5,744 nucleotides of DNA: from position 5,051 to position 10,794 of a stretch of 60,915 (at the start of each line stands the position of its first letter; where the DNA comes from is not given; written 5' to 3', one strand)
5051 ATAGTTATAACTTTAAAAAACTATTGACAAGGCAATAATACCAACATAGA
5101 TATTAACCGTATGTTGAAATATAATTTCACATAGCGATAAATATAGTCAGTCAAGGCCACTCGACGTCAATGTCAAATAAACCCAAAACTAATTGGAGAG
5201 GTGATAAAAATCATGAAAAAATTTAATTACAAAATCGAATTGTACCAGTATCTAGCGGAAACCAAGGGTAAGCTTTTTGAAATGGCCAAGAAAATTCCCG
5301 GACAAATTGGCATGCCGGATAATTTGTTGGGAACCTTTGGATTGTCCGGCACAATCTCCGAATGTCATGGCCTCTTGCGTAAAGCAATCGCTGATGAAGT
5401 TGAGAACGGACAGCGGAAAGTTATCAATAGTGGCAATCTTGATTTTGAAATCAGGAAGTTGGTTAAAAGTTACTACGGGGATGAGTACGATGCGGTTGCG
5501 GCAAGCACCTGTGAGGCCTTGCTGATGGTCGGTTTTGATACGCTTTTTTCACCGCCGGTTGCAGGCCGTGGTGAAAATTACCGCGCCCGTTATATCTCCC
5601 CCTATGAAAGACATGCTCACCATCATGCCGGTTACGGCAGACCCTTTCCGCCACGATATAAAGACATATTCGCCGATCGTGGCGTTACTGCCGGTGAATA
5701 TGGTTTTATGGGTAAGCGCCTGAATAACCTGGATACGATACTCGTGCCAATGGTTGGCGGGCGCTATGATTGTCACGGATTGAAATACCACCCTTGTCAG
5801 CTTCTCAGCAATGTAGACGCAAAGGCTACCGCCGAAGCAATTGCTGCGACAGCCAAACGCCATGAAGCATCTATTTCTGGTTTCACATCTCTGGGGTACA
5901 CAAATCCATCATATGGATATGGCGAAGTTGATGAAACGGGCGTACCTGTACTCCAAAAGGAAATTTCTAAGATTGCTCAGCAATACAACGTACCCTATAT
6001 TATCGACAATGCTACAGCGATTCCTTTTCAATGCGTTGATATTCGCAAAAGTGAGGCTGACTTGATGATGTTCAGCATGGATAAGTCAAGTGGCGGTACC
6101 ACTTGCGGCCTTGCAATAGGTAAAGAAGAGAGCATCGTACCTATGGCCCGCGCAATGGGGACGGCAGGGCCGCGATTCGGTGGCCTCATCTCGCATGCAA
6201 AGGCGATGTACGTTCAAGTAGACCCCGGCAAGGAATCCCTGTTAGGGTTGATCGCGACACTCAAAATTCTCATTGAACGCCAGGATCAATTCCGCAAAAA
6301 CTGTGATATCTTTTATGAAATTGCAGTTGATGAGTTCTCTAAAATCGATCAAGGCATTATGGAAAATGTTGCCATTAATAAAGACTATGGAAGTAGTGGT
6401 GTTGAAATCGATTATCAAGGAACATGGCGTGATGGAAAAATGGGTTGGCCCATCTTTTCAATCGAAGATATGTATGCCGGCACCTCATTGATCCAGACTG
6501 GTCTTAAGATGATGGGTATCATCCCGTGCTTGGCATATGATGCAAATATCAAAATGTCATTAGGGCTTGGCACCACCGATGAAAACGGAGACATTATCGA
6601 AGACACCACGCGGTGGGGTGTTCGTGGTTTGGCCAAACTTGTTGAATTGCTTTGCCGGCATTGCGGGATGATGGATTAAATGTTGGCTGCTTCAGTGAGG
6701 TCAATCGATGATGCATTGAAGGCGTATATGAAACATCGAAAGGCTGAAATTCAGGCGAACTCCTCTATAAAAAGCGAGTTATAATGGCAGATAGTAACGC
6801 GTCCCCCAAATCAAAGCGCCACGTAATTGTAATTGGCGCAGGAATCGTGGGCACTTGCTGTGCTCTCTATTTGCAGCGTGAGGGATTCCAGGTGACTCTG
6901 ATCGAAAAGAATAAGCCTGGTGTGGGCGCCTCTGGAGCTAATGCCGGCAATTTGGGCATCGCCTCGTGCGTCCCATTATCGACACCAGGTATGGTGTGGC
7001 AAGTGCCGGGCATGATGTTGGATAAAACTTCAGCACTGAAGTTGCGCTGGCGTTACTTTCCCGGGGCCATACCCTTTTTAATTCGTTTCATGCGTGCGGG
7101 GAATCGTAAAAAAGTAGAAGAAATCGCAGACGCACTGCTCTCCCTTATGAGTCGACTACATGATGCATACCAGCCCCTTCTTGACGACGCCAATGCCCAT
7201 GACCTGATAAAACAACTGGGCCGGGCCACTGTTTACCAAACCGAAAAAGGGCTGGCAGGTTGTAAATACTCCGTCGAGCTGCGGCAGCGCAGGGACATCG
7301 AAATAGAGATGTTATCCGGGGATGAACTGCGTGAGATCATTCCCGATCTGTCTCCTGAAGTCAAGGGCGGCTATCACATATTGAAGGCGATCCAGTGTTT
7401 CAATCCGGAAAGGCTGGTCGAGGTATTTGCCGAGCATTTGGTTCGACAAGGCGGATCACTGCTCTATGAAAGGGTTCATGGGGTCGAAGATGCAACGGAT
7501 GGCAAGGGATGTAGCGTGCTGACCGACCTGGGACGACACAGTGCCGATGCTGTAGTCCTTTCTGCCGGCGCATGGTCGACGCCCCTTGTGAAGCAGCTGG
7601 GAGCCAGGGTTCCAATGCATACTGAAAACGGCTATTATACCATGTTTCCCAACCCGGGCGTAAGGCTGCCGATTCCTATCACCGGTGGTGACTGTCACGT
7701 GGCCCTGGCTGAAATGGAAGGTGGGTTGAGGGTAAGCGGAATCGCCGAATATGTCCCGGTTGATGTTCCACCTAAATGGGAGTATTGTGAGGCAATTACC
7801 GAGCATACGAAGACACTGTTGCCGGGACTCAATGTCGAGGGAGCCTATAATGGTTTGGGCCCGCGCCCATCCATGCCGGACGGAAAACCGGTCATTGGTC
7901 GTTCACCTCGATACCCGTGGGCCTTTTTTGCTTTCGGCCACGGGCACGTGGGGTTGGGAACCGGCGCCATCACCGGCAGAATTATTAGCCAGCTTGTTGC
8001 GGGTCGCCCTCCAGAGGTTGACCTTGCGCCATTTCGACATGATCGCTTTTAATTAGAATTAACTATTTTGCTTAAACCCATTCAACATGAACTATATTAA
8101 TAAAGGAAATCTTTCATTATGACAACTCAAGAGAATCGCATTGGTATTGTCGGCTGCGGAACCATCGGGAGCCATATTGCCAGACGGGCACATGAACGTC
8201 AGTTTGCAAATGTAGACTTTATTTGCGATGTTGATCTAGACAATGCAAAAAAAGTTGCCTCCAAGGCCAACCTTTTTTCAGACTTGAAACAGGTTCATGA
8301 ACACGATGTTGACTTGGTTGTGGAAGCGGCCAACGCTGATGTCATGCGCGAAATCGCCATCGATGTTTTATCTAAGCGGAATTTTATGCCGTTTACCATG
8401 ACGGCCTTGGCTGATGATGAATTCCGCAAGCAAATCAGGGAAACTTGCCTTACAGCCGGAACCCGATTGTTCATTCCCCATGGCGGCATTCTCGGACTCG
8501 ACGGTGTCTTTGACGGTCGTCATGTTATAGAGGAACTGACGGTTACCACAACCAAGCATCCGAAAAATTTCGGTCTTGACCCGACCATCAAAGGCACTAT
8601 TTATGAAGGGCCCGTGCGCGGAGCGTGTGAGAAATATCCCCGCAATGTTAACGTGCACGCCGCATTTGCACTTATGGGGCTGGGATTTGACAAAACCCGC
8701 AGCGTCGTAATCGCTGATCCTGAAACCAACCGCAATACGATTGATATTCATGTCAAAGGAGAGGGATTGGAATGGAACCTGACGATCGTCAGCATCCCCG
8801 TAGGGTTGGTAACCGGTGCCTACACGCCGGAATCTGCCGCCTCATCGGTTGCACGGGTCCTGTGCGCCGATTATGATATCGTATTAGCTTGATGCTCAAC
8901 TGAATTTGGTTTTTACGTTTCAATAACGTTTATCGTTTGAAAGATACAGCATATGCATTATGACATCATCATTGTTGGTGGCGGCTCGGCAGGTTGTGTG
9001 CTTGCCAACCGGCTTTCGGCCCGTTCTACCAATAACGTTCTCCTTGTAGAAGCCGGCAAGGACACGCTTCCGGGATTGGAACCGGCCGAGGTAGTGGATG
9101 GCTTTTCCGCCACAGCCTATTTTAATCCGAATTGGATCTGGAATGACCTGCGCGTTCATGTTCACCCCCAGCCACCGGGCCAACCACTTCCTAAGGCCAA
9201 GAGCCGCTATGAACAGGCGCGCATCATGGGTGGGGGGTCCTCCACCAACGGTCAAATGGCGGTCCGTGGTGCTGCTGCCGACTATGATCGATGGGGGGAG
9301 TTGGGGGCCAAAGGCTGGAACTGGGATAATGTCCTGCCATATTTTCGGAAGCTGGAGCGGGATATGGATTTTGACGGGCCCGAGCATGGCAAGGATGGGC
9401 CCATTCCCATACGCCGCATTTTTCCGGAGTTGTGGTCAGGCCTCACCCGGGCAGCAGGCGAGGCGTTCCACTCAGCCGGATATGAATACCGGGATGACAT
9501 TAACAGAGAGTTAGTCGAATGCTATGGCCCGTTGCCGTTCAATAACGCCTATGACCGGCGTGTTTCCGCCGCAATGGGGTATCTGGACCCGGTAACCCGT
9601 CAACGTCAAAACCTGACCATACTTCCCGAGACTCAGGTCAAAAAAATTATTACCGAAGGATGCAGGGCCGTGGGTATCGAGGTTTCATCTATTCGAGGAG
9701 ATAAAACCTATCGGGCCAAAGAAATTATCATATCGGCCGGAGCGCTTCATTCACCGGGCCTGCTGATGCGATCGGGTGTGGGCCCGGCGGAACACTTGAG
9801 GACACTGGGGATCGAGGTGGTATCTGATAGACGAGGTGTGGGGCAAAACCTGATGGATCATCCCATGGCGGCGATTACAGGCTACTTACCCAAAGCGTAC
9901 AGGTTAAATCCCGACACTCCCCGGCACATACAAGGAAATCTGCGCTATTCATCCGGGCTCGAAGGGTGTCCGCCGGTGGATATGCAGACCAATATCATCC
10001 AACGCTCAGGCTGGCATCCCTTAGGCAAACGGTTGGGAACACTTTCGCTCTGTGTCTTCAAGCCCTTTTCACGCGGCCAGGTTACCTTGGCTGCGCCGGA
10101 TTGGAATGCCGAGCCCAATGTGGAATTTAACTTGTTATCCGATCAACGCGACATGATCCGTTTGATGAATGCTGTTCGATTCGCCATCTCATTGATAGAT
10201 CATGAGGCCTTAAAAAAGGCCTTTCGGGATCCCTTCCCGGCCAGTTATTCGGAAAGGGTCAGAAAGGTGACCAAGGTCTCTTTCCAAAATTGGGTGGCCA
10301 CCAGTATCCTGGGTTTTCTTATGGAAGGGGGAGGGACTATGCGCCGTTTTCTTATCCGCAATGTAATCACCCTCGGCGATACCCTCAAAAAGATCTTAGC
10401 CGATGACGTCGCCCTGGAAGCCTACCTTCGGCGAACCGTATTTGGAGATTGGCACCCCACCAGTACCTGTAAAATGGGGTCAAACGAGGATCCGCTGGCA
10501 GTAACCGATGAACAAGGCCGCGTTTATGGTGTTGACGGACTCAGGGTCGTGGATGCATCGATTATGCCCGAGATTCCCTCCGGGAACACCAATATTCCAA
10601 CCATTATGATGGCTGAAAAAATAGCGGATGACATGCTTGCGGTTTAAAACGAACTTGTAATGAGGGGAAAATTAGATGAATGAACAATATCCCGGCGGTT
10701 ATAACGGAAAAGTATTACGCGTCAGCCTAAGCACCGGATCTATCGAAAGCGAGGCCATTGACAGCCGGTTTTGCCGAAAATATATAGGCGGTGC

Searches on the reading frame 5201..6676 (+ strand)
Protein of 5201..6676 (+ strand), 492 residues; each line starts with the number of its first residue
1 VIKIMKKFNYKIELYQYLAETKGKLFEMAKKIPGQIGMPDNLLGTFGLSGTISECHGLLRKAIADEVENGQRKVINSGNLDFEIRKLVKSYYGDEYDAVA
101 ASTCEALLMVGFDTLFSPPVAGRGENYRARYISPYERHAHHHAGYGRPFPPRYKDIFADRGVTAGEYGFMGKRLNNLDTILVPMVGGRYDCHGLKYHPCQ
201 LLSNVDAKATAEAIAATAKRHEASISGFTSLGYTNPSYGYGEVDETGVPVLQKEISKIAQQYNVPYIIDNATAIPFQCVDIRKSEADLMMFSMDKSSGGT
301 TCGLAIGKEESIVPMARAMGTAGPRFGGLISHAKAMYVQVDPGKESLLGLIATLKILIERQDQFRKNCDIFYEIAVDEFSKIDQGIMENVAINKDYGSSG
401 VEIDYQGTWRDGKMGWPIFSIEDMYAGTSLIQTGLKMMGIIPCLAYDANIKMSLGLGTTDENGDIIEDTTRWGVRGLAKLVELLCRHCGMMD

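Call 56: search_protein_families(library=pfam, proteins=[window:5201-6676:+], max_evalue=0.00001)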
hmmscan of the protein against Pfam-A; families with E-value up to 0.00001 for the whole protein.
window:5201-6676:+ (492 aa): 1 family
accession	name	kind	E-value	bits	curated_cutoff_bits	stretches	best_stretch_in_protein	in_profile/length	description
PF00266.25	Aminotran_5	-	1.3e-06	28.1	21.5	1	246-318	152-224/371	Aminotransferase class-V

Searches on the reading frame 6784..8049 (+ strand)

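Call 56: search_protein_families(library=pfam, proteins=[window:6784-8049:+], max_evalue=0.00001)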
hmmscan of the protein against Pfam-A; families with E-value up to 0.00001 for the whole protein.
window:6784-8049:+ (422 aa): 3 families
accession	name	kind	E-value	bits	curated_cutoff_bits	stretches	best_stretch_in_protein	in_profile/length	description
PF01266.30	DAO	-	1.2e-57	196.5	27.9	1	13-404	1-353/353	FAD dependent oxidoreductase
PF00890.30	FAD_binding_2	-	8.2e-08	32.3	20.4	0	13-60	1-48/414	FAD binding domain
PF13450.12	NAD_binding_8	-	7.4e-07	29.8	21.9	1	16-44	1-30/68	NAD(P)-binding Rossmann-like domain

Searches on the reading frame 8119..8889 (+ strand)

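Call 56: search_protein_families(library=pfam, proteins=[window:8119-8889:+], max_evalue=0.00001)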
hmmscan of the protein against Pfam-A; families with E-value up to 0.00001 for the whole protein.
window:8119-8889:+ (257 aa): 2 families
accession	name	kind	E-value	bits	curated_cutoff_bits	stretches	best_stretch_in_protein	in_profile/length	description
PF01958.23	Asp_DH_C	-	7.2e-22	77.9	27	1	158-228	4-74/89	Aspartate dehydrogenase, C-terminal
PF03447.22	NAD_binding_3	-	1.4e-10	42.4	24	1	12-120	1-116/116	Homoserine dehydrogenase, NAD binding domain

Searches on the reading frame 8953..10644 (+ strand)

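Call 56: search_protein_families(library=pfam, proteins=[window:8953-10644:+], max_evalue=0.00001)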
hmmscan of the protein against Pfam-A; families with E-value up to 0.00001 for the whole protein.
window:8953-10644:+ (564 aa): 4 families
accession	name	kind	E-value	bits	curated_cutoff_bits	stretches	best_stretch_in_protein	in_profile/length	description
PF00732.25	GMC_oxred_N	-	5.6e-41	141.2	23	1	3-304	1-217/218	GMC oxidoreductase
PF05199.19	GMC_oxred_C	-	1.2e-32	113.8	24.6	1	371-554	1-139/139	GMC oxidoreductase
PF07992.20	Pyr_redox_2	-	1.7e-06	28.1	26.1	0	3-40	1-36/291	Pyridine nucleotide-disulphide oxidoreductase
PF05834.18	Lycopene_cycl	-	2.8e-06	27.1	23.4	1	4-40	1-38/380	Lycopene cyclase protein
